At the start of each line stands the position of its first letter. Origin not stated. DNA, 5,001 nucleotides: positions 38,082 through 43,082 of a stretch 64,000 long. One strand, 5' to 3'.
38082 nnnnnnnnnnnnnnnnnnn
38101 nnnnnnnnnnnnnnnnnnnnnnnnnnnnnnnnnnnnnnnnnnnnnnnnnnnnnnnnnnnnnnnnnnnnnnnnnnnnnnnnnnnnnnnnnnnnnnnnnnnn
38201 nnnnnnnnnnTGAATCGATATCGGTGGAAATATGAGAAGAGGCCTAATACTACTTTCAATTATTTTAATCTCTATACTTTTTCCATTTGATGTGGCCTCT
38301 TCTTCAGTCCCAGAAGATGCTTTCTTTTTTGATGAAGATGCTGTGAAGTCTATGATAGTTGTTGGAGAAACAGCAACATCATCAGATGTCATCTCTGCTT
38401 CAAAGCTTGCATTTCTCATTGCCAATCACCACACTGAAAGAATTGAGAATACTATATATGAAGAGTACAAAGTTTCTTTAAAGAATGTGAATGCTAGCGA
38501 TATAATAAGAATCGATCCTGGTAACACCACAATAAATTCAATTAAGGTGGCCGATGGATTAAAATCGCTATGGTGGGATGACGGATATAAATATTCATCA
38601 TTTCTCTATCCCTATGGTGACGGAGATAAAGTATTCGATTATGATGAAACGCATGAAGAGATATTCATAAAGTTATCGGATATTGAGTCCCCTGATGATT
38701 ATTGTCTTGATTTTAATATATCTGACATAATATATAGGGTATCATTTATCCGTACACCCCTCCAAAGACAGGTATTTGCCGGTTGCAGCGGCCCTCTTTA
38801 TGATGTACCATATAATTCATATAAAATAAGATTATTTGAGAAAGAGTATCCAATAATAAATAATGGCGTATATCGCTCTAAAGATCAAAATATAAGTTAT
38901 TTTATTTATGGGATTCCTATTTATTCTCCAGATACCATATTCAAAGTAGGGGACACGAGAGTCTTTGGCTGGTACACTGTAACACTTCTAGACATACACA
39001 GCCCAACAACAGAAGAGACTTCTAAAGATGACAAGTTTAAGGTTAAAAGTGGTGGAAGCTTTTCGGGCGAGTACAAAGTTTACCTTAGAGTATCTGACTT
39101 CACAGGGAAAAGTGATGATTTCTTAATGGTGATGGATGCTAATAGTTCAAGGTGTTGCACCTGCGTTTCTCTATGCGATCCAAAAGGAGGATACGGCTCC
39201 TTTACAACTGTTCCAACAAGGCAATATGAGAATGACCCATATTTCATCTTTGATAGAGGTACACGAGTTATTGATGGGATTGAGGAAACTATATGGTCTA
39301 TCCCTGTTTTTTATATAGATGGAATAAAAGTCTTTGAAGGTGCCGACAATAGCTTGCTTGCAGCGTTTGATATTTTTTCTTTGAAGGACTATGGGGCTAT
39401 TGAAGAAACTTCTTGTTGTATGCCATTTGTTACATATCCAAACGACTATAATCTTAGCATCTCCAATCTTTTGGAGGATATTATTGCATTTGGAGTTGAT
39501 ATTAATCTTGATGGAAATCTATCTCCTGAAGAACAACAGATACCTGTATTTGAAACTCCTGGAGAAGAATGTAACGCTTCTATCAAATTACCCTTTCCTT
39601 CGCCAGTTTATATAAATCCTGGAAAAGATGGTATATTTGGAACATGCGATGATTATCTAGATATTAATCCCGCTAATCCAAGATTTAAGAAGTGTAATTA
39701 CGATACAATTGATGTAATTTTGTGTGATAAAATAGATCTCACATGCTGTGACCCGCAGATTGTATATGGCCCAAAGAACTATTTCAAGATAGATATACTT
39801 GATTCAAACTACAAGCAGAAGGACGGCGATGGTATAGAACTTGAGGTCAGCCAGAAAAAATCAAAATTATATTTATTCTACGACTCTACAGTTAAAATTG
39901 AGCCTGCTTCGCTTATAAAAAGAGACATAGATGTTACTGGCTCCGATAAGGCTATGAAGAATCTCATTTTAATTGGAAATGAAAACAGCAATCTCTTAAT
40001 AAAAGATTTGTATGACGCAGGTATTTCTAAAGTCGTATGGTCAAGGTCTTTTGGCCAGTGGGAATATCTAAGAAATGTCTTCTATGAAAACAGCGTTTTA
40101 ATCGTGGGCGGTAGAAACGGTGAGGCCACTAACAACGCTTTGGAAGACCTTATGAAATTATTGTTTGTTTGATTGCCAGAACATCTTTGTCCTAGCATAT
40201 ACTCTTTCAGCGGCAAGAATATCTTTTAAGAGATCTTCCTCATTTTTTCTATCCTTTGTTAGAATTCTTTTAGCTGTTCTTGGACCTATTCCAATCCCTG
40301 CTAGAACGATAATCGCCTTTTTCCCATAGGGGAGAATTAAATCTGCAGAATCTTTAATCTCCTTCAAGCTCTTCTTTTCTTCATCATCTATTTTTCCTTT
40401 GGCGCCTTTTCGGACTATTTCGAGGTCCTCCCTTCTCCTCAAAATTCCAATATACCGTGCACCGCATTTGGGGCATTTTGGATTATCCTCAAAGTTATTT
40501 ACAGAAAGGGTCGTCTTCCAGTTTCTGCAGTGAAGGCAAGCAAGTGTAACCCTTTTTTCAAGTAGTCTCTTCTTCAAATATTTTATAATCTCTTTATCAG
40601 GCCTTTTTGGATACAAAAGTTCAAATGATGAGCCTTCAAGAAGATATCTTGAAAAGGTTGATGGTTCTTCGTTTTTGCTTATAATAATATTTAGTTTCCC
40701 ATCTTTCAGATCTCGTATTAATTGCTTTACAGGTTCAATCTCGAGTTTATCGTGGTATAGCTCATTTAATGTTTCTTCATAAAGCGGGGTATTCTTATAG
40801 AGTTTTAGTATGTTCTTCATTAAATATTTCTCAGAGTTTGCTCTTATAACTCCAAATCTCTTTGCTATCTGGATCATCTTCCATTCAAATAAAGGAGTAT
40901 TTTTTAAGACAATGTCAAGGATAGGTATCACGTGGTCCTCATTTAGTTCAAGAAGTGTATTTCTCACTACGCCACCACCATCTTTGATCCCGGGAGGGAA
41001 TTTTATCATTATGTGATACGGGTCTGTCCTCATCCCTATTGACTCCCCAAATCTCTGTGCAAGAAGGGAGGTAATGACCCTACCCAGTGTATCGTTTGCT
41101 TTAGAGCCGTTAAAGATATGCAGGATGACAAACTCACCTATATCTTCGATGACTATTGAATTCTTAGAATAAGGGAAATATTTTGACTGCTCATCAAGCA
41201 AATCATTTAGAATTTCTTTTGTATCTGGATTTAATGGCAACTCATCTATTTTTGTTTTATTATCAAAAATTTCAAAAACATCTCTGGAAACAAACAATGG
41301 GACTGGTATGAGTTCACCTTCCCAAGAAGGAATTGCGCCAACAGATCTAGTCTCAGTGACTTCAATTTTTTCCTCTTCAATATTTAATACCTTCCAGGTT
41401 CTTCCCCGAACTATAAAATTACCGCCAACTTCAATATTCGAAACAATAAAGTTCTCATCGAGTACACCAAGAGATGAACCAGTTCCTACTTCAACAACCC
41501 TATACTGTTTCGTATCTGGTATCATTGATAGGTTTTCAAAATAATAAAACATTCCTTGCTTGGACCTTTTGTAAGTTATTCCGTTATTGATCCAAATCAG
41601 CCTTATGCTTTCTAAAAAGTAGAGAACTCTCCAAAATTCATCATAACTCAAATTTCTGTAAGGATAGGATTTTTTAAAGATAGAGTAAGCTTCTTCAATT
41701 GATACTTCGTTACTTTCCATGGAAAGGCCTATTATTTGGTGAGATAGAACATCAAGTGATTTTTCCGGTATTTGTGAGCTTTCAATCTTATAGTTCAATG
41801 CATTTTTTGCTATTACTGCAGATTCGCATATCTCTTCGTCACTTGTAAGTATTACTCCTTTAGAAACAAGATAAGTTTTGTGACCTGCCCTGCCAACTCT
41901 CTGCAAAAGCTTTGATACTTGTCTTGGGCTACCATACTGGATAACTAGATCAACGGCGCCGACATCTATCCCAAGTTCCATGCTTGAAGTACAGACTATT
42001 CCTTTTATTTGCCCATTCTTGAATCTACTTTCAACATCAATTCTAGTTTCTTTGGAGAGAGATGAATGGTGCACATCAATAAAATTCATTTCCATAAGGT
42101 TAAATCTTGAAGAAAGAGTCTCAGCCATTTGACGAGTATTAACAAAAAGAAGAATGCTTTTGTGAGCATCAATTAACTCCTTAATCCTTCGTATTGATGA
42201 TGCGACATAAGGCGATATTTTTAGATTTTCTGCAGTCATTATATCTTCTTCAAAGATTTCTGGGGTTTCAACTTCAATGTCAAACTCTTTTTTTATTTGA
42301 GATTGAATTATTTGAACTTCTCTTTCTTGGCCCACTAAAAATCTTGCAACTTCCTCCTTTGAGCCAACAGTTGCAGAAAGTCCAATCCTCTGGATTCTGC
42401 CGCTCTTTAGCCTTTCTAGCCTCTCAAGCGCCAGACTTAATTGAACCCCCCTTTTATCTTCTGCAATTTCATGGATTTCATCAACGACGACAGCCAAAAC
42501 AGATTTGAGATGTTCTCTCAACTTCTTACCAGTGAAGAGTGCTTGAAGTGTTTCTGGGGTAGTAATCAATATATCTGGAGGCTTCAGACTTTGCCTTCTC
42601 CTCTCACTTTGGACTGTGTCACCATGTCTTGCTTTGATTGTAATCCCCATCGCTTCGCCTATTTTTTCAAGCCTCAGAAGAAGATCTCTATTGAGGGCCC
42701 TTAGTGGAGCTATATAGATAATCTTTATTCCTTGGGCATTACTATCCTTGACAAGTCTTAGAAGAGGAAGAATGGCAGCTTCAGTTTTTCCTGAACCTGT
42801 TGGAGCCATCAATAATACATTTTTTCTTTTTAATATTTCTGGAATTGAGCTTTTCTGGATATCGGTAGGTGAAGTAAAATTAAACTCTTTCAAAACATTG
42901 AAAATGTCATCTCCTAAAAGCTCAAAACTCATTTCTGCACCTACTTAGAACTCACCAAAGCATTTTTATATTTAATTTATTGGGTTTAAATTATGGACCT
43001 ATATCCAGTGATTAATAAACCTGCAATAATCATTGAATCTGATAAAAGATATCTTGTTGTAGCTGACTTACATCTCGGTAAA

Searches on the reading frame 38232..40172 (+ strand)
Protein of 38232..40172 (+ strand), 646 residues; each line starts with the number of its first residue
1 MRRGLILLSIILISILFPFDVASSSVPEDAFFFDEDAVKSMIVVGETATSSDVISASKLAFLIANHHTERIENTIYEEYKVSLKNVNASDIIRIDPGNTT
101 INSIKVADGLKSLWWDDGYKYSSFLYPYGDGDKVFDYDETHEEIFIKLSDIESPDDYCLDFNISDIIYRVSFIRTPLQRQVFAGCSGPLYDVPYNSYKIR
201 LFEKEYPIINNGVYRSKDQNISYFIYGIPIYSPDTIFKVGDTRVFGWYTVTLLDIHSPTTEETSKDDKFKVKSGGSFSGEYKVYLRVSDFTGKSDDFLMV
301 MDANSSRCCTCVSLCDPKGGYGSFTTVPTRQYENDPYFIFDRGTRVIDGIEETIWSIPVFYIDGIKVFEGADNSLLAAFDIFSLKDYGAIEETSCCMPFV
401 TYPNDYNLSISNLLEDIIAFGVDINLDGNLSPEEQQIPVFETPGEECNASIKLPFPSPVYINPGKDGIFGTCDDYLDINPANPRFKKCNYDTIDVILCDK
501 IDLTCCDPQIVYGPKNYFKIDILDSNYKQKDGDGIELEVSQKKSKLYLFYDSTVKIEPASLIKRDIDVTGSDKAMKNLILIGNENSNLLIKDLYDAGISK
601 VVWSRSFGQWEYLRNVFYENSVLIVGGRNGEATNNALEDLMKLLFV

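Call 60: search_protein_families(library=pfam, proteins=[window:38232-40172:+], max_evalue=0.00001)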
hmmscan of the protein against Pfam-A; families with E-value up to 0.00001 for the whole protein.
window:38232-40172:+ (646 aa): 1 family
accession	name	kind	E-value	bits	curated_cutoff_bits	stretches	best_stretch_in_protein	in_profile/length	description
PF05124.17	S_layer_C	-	5.5e-15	55.9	23.9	1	40-644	17-177/177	S-layer like family, outer domain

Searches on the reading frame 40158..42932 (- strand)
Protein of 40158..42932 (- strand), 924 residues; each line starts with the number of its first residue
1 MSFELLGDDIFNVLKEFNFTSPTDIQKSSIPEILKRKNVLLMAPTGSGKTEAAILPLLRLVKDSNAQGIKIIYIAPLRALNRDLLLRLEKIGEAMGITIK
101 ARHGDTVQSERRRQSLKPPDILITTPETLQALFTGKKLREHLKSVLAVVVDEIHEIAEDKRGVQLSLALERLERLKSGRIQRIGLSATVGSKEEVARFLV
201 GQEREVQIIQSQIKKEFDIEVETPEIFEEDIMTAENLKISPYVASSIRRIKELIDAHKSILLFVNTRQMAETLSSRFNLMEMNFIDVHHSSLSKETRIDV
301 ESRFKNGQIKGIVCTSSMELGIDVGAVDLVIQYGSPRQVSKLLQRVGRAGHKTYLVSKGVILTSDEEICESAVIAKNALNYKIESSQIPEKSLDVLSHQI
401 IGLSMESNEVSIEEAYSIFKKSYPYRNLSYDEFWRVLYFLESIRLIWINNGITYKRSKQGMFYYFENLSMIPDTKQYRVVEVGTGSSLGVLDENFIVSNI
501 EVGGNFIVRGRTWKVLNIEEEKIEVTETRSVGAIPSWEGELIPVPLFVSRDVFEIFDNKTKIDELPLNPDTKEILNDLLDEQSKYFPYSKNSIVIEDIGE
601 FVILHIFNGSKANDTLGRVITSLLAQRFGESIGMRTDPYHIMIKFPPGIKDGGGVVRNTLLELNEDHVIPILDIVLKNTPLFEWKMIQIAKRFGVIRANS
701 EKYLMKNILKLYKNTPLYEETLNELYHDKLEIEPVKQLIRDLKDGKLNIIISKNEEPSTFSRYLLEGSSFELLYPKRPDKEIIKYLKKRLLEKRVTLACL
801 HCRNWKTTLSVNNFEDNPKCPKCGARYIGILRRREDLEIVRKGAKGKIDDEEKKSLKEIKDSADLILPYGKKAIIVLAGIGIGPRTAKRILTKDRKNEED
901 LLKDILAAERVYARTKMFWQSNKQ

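Call 60: search_protein_families(library=pfam, proteins=[window:40158-42932:-], max_evalue=0.00001)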
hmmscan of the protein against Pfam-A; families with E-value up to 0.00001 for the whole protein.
window:40158-42932:- (924 aa): 5 families
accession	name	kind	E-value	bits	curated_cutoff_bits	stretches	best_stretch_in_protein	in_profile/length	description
PF00270.35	DEAD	-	1.4e-39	135.9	26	1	23-191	1-162/167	DEAD/DEAH box helicase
PF08494.16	DEAD_assoc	-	7e-29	101.5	23.5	1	590-761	4-191/191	DEAD/H associated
PF00271.37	Helicase_C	-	6.1e-22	78.4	23.5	1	248-351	4-108/110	Helicase conserved C-terminal domain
PF19306.5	WH_Lhr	-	1.3e-15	57.6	27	1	380-529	5-162/168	Large helicase-related protein, winged helix domain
PF04851.21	ResIII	-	2e-12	47.7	22.5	1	23-189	5-162/164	Type III restriction enzyme, res subunit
